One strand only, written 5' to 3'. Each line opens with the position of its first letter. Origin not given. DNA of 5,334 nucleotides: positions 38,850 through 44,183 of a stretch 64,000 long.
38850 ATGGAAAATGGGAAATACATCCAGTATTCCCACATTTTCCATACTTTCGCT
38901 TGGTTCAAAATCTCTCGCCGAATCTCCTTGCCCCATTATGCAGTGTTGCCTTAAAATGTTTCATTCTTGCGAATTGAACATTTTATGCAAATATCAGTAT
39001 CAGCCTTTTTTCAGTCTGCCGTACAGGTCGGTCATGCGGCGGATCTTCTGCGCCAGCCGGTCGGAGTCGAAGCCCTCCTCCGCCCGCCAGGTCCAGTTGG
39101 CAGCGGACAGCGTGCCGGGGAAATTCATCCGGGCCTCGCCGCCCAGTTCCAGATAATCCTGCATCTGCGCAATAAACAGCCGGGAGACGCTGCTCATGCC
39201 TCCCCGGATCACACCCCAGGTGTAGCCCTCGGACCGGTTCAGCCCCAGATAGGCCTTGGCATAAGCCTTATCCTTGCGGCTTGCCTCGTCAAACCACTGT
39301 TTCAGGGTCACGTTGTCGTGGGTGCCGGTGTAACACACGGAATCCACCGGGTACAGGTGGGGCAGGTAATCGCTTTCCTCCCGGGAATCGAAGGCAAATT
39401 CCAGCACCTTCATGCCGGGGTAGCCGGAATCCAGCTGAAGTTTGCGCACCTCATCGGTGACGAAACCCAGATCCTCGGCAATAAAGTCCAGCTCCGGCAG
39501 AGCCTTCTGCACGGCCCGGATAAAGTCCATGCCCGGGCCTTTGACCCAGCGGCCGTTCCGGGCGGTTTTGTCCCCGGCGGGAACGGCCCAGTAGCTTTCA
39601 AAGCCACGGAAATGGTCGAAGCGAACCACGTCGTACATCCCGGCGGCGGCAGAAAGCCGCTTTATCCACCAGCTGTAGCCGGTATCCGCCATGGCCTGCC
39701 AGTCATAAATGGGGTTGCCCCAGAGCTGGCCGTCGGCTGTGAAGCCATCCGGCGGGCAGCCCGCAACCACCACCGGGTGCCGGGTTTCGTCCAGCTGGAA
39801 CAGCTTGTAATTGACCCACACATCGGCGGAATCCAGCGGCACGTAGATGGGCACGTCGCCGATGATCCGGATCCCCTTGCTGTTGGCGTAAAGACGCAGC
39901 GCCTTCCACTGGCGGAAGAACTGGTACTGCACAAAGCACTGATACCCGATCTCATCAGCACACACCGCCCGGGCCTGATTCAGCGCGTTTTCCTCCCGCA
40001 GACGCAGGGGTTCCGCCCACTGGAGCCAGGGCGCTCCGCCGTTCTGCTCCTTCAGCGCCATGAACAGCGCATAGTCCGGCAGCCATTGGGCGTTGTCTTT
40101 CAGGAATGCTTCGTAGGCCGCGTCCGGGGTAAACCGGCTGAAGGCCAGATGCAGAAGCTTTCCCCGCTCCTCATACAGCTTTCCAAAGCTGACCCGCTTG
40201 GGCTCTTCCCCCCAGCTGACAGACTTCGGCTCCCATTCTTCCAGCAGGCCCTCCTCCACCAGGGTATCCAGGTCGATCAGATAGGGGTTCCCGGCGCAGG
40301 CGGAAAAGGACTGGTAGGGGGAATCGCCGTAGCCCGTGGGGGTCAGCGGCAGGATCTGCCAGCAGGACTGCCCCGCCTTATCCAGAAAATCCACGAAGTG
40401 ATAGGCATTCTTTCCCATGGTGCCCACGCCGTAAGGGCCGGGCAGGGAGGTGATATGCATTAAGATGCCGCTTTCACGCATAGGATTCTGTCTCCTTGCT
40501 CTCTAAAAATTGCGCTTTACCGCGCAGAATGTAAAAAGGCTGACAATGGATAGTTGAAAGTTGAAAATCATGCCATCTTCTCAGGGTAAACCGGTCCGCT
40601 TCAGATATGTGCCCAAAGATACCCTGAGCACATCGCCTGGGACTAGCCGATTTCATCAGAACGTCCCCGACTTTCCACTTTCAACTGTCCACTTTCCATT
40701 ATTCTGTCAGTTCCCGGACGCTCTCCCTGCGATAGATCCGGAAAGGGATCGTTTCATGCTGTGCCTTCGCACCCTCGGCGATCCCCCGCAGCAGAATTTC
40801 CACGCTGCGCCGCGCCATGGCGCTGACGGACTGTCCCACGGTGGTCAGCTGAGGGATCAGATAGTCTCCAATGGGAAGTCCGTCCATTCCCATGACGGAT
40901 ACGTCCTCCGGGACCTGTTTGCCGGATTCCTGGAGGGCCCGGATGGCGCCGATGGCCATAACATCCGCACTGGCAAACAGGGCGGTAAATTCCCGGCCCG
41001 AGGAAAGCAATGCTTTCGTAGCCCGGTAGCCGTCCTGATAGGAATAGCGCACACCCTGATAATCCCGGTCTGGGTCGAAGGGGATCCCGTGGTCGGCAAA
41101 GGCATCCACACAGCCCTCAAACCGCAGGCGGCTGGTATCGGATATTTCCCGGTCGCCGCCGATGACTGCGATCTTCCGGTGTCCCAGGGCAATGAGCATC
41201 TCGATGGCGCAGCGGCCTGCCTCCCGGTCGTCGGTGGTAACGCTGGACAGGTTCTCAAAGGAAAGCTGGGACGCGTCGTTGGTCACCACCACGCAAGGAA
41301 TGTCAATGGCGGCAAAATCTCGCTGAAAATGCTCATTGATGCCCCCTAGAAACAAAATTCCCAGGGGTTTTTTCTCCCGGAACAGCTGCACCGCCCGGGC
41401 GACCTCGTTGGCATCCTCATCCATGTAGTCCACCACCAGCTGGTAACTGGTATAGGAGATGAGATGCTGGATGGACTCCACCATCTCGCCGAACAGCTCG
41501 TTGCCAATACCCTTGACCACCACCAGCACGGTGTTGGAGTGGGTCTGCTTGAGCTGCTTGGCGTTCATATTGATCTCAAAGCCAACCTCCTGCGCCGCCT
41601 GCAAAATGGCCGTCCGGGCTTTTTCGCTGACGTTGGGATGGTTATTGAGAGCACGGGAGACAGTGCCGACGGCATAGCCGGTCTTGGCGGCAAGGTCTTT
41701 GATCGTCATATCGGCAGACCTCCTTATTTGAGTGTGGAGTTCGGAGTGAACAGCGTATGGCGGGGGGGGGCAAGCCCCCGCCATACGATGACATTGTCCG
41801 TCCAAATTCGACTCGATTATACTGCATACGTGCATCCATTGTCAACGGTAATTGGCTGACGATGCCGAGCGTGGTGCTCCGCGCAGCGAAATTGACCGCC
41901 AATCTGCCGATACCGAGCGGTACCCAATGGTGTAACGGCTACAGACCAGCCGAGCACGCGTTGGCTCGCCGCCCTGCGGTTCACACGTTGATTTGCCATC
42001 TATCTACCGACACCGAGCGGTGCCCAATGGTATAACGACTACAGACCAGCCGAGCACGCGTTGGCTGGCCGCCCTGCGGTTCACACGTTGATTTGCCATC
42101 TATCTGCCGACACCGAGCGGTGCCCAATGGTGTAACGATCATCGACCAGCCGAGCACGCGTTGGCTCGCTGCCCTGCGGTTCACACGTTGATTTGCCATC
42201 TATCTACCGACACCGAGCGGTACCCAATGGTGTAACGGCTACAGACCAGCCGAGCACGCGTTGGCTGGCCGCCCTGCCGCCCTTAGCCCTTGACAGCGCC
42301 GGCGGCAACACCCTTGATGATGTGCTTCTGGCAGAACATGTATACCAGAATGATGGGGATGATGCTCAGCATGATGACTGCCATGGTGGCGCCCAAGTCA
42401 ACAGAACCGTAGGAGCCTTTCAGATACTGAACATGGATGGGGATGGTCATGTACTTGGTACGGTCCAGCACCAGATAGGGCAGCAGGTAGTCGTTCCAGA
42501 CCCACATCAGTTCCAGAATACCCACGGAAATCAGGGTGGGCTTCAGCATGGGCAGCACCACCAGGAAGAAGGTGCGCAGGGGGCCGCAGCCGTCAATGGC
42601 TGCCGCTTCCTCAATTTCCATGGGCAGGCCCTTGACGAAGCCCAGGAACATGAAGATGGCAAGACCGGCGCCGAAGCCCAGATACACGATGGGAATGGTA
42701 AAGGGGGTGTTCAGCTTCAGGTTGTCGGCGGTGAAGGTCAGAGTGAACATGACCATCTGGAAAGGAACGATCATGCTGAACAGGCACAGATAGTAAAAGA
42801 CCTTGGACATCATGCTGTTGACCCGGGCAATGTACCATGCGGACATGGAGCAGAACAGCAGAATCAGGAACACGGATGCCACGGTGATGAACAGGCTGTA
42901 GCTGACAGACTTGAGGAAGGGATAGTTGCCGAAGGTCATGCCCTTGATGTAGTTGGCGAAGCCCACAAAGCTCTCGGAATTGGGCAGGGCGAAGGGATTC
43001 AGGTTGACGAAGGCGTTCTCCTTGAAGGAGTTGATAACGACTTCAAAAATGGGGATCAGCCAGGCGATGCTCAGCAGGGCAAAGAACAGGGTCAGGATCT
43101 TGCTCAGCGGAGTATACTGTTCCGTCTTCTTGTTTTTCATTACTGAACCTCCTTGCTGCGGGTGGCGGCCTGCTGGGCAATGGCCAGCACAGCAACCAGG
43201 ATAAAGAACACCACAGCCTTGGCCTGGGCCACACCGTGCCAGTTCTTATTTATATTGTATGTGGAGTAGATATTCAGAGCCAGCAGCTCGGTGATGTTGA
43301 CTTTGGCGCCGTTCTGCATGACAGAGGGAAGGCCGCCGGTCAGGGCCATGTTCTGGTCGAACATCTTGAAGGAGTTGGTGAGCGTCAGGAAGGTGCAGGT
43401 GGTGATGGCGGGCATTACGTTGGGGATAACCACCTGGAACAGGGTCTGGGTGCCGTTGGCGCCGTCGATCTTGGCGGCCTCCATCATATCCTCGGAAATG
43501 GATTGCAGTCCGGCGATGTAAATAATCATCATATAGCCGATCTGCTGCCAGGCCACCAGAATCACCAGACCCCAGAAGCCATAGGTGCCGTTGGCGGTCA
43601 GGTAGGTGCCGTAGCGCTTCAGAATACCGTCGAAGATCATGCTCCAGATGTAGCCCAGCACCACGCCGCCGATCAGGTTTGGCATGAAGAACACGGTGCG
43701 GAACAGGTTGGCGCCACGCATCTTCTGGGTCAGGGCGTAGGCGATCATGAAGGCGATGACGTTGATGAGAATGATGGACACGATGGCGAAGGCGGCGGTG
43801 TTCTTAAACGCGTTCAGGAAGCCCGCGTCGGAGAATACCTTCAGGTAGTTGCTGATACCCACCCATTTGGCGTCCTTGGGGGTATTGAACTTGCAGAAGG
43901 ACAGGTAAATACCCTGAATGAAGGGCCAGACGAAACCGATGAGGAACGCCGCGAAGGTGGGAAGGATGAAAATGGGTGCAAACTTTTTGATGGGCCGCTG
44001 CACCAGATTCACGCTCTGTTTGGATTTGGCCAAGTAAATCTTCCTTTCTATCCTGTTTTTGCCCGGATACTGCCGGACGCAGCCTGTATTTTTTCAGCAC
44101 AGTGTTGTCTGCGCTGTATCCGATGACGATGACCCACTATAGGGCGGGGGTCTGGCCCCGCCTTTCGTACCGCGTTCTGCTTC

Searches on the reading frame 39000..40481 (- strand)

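Call 15: search_protein_families(library=pfam, proteins=[window:39000-40481:-], max_evalue=0.001)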
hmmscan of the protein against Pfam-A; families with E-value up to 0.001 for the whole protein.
window:39000-40481:- (493 aa): 1 family
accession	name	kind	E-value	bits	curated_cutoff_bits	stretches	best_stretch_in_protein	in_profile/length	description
PF02446.23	Glyco_hydro_77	-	3.4e-180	600.3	25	1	8-468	1-460/465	4-alpha-glucanotransferase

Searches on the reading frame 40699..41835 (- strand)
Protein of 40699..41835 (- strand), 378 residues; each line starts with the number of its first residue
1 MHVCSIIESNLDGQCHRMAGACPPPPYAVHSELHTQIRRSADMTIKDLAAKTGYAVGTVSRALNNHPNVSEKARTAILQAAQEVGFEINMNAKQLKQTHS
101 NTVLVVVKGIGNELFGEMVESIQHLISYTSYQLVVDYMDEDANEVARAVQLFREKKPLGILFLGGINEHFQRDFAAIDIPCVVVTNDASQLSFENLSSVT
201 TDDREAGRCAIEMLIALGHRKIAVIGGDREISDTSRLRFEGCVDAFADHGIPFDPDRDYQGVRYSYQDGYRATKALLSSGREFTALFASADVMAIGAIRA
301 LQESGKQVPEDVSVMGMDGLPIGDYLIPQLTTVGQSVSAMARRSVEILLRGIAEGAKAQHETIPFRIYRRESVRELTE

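Call 15: search_protein_families(library=pfam, proteins=[window:40699-41835:-], max_evalue=0.001)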
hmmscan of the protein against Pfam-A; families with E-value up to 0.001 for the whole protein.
window:40699-41835:- (378 aa): 4 families
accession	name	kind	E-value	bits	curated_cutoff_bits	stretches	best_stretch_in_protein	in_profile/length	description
PF13377.12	Peripla_BP_3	-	1.5e-32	113.4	26.5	1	212-373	2-167/167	Periplasmic binding protein-like domain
PF00532.27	Peripla_BP_1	-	1.2e-21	77.9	22.2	1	102-352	3-261/281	Periplasmic binding proteins and sugar binding domain of LacI family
PF13407.12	Peripla_BP_4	-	2.1e-15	57.4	35.1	1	105-350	3-252/258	Periplasmic binding protein domain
PF00356.27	LacI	-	7.3e-11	42.1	27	1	44-87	1-44/46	Bacterial regulatory proteins, lacI family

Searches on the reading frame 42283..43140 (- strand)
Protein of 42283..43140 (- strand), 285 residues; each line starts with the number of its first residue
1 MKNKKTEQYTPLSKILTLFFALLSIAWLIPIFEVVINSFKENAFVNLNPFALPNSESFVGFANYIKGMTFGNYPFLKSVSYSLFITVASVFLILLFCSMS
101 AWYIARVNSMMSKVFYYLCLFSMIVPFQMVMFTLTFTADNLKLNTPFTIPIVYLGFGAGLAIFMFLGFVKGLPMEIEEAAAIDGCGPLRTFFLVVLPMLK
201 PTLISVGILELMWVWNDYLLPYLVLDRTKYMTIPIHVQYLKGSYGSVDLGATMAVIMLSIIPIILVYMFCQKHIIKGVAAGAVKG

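Call 15: search_protein_families(library=pfam, proteins=[window:42283-43140:-], max_evalue=0.001)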
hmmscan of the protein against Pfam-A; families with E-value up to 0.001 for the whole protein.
window:42283-43140:- (285 aa): 1 family
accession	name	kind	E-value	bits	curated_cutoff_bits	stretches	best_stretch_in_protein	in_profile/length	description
PF00528.27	BPD_transp_1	-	1.7e-17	64.2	26.4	1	102-278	6-182/184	Binding-protein-dependent transport system inner membrane component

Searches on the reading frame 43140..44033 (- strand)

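Call 15: search_protein_families(library=pfam, proteins=[window:43140-44033:-], max_evalue=0.001)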
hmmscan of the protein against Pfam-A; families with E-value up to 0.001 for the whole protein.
window:43140-44033:- (297 aa): 1 family
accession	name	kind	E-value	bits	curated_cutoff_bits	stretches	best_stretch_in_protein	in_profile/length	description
PF00528.27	BPD_transp_1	-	2.8e-17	63.5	26.4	1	109-289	18-177/184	Binding-protein-dependent transport system inner membrane component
